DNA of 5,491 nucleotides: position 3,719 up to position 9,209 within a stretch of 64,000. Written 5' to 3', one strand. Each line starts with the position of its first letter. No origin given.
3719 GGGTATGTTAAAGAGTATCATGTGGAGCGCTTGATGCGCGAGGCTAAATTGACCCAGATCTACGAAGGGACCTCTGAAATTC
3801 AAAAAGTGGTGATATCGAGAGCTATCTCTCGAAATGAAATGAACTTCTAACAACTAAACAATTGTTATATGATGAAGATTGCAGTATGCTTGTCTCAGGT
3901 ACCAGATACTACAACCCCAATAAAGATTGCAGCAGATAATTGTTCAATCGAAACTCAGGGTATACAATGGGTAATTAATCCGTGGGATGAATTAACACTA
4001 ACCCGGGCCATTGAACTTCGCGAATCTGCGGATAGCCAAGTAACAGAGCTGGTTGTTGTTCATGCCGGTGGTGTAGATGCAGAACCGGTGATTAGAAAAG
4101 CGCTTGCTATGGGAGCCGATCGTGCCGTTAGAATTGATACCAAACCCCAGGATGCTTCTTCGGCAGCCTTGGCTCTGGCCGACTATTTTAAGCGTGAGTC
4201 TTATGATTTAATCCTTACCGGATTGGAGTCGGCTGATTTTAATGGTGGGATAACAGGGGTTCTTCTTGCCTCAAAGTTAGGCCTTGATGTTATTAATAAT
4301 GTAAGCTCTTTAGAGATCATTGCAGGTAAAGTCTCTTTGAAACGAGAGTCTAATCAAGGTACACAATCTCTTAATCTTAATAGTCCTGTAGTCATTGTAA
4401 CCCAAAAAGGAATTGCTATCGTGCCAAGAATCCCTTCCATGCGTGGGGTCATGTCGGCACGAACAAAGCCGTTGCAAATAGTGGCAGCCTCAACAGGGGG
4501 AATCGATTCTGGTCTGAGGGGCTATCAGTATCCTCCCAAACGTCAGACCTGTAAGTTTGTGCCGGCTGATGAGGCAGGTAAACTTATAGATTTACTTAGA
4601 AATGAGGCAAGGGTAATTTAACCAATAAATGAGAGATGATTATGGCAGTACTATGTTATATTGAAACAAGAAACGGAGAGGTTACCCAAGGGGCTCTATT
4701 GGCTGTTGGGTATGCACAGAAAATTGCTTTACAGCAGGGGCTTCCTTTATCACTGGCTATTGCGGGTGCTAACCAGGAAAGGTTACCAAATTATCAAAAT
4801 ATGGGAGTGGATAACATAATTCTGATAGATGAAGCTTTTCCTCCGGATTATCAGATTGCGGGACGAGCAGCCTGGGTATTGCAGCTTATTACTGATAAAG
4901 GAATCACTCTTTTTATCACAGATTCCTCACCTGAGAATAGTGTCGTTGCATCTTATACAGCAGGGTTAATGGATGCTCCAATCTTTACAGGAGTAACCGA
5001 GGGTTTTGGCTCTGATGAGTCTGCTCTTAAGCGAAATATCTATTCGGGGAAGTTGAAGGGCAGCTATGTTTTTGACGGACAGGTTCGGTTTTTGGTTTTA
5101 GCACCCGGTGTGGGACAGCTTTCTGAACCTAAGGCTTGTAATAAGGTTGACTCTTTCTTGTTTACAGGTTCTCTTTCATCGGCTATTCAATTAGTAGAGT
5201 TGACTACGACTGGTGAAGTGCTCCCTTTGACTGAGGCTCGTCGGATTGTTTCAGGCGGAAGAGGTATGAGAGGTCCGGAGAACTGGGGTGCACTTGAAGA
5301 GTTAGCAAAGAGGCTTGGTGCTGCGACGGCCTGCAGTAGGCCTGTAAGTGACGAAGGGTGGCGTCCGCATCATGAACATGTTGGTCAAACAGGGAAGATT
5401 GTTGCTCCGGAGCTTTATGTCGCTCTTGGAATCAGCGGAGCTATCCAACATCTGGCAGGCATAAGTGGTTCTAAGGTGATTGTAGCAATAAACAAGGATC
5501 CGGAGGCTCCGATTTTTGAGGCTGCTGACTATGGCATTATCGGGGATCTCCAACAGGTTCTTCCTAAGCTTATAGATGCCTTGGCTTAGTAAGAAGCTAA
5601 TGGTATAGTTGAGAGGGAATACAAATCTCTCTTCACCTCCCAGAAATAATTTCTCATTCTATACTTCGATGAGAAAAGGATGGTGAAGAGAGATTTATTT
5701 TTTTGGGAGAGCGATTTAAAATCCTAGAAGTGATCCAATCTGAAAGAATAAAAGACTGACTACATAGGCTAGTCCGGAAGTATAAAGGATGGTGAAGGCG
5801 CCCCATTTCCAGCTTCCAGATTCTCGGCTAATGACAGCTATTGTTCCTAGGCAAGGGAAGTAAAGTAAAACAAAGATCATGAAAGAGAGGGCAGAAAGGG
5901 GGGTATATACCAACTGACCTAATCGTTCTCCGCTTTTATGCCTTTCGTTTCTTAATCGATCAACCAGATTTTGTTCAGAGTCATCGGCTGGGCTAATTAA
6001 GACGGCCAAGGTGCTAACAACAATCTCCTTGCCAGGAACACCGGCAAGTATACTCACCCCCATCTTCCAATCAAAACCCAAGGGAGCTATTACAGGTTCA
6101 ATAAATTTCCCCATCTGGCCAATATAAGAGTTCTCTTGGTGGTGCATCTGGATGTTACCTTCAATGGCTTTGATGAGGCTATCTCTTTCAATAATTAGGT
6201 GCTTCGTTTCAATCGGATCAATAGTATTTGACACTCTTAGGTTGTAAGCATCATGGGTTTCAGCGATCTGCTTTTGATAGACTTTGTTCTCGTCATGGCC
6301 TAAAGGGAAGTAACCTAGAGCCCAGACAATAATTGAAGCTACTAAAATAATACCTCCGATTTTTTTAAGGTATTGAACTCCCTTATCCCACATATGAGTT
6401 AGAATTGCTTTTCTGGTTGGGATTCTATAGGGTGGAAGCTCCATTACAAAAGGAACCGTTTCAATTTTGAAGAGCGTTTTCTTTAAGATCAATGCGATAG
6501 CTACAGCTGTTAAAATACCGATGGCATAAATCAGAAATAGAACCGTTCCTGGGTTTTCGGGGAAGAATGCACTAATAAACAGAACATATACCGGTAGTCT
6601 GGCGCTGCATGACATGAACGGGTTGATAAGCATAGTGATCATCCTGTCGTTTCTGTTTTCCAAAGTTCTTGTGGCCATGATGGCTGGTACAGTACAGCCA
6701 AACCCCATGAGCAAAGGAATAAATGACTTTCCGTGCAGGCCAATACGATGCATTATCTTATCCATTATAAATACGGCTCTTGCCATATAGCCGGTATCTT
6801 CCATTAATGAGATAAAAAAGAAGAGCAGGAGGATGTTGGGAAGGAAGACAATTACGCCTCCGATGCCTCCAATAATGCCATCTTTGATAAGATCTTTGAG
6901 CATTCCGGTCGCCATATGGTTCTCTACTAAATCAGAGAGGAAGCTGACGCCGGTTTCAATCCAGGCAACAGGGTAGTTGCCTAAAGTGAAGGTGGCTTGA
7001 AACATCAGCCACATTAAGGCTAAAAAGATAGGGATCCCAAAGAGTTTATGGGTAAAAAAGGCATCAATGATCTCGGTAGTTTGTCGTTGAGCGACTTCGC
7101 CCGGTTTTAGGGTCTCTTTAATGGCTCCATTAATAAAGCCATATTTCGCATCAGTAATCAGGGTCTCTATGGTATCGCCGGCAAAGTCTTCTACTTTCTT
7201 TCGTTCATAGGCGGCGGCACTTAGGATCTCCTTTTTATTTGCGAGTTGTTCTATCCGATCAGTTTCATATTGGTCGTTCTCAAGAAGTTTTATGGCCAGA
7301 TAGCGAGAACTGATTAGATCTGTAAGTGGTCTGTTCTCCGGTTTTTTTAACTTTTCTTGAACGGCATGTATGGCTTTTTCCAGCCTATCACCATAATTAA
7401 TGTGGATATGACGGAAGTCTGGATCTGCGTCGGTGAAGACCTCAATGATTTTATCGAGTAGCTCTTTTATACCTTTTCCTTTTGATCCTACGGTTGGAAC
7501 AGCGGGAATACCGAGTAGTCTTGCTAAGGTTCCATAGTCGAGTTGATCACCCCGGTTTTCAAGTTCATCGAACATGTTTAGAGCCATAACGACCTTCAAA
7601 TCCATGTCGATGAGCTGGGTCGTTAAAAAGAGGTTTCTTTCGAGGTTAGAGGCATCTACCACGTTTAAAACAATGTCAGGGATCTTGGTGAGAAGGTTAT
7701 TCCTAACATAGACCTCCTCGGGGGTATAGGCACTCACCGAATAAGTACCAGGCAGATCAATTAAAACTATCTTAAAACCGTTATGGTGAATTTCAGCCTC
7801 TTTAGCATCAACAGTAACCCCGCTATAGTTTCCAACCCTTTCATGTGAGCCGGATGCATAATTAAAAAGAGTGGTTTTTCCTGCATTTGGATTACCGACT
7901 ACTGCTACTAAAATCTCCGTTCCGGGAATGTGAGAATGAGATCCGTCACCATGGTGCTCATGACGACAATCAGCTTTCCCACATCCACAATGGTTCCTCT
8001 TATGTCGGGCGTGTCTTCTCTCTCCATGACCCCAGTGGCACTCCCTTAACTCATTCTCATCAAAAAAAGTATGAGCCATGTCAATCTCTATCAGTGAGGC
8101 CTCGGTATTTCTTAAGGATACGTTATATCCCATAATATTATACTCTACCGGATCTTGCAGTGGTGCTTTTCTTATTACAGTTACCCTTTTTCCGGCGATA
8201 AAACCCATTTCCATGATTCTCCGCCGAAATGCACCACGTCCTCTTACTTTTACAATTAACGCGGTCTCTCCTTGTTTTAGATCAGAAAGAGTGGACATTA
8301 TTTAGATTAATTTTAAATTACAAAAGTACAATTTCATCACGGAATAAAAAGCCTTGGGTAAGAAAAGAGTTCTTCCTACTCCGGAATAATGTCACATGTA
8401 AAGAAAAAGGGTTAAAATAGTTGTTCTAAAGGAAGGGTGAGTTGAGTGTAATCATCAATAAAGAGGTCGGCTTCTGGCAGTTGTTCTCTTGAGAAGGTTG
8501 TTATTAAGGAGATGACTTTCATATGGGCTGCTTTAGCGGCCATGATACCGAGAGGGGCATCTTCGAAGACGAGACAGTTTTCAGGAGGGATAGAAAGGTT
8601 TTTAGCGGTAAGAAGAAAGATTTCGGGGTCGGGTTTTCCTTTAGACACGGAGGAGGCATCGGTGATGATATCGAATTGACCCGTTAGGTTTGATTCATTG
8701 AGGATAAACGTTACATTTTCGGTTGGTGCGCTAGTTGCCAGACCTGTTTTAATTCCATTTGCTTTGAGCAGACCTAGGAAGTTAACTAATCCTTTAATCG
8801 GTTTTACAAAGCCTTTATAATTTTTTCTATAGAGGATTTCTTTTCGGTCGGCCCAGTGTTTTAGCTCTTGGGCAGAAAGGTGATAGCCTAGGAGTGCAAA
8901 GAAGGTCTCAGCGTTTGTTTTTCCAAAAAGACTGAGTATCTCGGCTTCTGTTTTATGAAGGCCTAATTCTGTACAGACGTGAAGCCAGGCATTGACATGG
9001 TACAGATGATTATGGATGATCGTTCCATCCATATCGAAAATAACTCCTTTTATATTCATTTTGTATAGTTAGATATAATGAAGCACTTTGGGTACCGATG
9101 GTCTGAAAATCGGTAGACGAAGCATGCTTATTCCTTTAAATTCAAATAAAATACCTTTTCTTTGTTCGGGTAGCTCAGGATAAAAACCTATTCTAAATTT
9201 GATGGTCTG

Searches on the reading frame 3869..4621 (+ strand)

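Call 69: search_protein_families(library=pfam, proteins=[window:3869-4621:+], max_evalue=0.00001)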
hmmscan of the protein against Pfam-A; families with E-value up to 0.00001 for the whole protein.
window:3869-4621:+ (250 aa): 1 family
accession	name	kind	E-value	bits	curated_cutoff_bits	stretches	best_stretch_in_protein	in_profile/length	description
PF01012.27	ETF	-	2.2e-24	86.7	26.7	1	27-208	4-179/181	Electron transfer flavoprotein domain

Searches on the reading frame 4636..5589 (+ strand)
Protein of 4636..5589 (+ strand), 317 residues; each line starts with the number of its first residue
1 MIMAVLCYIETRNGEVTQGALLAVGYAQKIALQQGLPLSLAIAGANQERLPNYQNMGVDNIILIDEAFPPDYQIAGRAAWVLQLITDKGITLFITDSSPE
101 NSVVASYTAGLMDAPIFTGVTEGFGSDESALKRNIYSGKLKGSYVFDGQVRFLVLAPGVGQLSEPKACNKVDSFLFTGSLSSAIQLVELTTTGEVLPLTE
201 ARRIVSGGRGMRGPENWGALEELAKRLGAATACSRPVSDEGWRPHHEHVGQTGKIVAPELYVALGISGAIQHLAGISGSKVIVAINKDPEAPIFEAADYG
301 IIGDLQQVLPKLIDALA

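Call 69: search_protein_families(library=pfam, proteins=[window:4636-5589:+], max_evalue=0.00001)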
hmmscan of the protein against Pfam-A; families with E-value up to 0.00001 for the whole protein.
window:4636-5589:+ (317 aa): 2 families
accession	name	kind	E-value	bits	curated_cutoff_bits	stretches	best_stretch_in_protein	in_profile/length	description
PF00766.25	ETF_alpha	-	6.6e-34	116.2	27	1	198-276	2-80/81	Electron transfer flavoprotein FAD-binding domain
PF01012.27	ETF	-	2.6e-10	40.8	26.7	1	5-141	1-141/181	Electron transfer flavoprotein domain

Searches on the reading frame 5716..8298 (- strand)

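Call 69: search_protein_families(library=pfam, proteins=[window:5716-8298:-], max_evalue=0.00001)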
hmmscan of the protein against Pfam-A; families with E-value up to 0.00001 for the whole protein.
window:5716-8298:- (860 aa): 7 families
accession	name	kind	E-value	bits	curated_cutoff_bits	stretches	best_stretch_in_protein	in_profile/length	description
PF02421.24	FeoB_N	-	8e-57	191.6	27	1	131-284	3-156/156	Ferrous iron transport protein B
PF07670.19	Gate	-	7.2e-46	155.4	29.6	2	482-577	1-103/104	Nucleoside recognition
PF04023.20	FeoA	-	3.4e-21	75.5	23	1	3-72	2-72/74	FeoA domain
PF07664.17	FeoB_C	-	3e-20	72.1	26.6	1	587-639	1-54/54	Ferrous iron transport protein B C terminus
PF17910.6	FeoB_Cyto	-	4.4e-19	69.1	23.4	1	302-398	1-90/90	FeoB cytosolic helical domain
PF01926.29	MMR_HSR1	-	1.9e-18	67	21.9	1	131-241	2-112/113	50S ribosome-binding GTPase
PF00009.33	GTP_EFTU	-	9.6e-07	29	26.5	0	158-288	52-186/188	Elongation factor Tu GTP binding domain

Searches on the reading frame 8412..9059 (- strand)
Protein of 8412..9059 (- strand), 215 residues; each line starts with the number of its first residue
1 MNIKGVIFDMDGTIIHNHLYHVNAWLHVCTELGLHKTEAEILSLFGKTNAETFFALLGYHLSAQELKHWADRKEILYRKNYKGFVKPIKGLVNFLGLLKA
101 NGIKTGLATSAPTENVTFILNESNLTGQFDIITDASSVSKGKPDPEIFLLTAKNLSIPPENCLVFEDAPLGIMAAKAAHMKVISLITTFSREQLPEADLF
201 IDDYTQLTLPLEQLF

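Call 69: search_protein_families(library=pfam, proteins=[window:8412-9059:-], max_evalue=0.00001)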
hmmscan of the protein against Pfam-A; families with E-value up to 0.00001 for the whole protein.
window:8412-9059:- (215 aa): 2 families
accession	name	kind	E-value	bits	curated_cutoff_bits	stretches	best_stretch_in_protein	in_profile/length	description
PF13419.12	HAD_2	-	5.1e-31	108.6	23.8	1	6-183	1-176/178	Haloacid dehalogenase-like hydrolase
PF00702.32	Hydrolase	-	2.3e-27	97.1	26.4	1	3-179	1-191/191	haloacid dehalogenase-like hydrolase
